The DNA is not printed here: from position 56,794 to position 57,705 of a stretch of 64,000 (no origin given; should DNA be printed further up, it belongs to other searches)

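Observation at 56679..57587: Roughly 850-bp islet bounded by a 30-bp duplication of the tRNA-Arg 3' end, carrying a class-I Fic toxin gene and no integrase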

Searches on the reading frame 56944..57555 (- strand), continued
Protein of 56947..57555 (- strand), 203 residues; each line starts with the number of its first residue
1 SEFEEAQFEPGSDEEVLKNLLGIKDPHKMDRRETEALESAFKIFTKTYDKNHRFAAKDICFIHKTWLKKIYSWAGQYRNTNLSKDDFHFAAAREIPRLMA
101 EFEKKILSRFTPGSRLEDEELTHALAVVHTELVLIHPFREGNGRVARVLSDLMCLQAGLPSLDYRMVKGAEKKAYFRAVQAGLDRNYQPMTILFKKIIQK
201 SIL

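Call 88: predict_structure(alignment_id=A3)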
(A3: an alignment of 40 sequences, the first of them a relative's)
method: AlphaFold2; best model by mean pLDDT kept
length: 212 residues; sequences in the alignment: 40
mean_pLDDT: 93.2   pTM: 0.89
mean pLDDT of the five models: 93.2, 92.8, 92.7, 90.9, 89.9
residues with pLDDT >= 90: 180; 70-90: 24; 50-70: 3; < 50: 5
segments of 3 or more residues with pLDDT < 50: 1-5
pLDDT, mean of each block of 10 residues (from residue 1): 52 90 95 97 97 96 98 98 95 87 98 98 97 99 96 97 97 84 92 97 96 90
secondary structure, 60 per line:
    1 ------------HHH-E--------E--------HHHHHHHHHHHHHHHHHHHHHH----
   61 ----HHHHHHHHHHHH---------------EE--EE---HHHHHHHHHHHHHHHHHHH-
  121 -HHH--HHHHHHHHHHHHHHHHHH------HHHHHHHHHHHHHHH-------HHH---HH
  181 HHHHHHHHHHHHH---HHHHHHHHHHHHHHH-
elements in order: H35-56 H65-76 H101-119 H127-144 H151-165 H179-193 H197-211
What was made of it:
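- The AlphaFold model of a full-length homolog shows that the 175-aa product would retain all seven helices, the flap and the catalytic loop (call 88). In the AlphaFold model the first helix starts at residue 35, and the window's Met corresponds to residue 38, so the whole helical core is kept (call 88).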

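Call 90: fold_search(model_id=the predicted structure, library=pdb)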
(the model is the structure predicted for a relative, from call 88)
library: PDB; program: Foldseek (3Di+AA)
matches with E <= 10: 181; with E <= 0.001: 92
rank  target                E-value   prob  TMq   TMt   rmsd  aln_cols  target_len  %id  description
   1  4wgj                  8.2e-10  1.00  0.71  0.72   5.7       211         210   24  Crystal Structure of BepC protein (VirB-translocated Bartonella effector protein) with bound AMPPNP from Bartonella trib (released 2015-10-14)
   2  3shg_A                3.0e-09  1.00  0.76  0.81   3.0       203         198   26  VBHT Fic protein from BARTONELLA SCHOENBUCHENSIS in complex with VBHA antitoxin (released 2012-01-25)
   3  4lu4_A                4.6e-09  1.00  0.72  0.70   5.9       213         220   23  Crystal Structure of the N-terminal Fic Domain of a Putative Cell Filamentation protein (VirB-translocated Bep effecto (released 2014-08-06)
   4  4nps                  5.6e-09  1.00  0.72  0.56   5.9       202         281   25  Crystal Structure of Bep1 protein (VirB-translocated Bartonella effector protein) from Bartonella clarridgeiae (released 2014-10-08)
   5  3zc7_A                5.9e-09  1.00  0.71  0.75   3.1       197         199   26  VbhT Fic protein from Bartonella schoenbuchensis in complex with VbhA antitoxin and ATP (released 2013-06-19)
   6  7zbr                  7.3e-09  1.00  0.72  0.31   5.0       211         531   23  Crystal Structure of full-length Bartonella Effector protein 1 (released 2023-04-05)
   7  4py3_C                7.7e-09  1.00  0.72  0.71   4.6       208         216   22  Crystal Structure of the N-terminal FIC domain of Bep8 protein (VirB-translocated Bartonella effector protein) from Ba (released 2015-06-10)
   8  4py3_A                8.5e-09  1.00  0.73  0.73   4.6       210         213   21  Crystal Structure of the N-terminal FIC domain of Bep8 protein (VirB-translocated Bartonella effector protein) from Ba (released 2015-06-10)
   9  5eu0_A                9.0e-09  1.00  0.71  0.71   5.1       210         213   26  FIC domain of Bep1 from Bartonella rochalimae in complex with BiaA (released 2017-03-01)
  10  4py3_F                9.9e-09  1.00  0.71  0.71   4.5       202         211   21  Crystal Structure of the N-terminal FIC domain of Bep8 protein (VirB-translocated Bartonella effector protein) from Ba (released 2015-06-10)
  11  4py3_E                1.1e-08  1.00  0.75  0.74   4.5       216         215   21  Crystal Structure of the N-terminal FIC domain of Bep8 protein (VirB-translocated Bartonella effector protein) from Ba (released 2015-06-10)
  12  4py3_J                1.4e-08  1.00  0.71  0.71   4.5       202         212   21  Crystal Structure of the N-terminal FIC domain of Bep8 protein (VirB-translocated Bartonella effector protein) from Ba (released 2015-06-10)
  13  4py3_G                2.3e-08  1.00  0.71  0.69   4.6       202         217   21  Crystal Structure of the N-terminal FIC domain of Bep8 protein (VirB-translocated Bartonella effector protein) from Ba (released 2015-06-10)
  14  6i7i                  2.4e-08  1.00  0.67  0.44   2.7       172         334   24  Crystal structure of dimeric FICD mutant K256A complexed with MgATP (released 2019-09-25)
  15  5jff_C                2.7e-08  1.00  0.67  0.76   3.4       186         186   20  E. coli EcFicT mutant G55R in complex with EcFicA (released 2016-10-05)
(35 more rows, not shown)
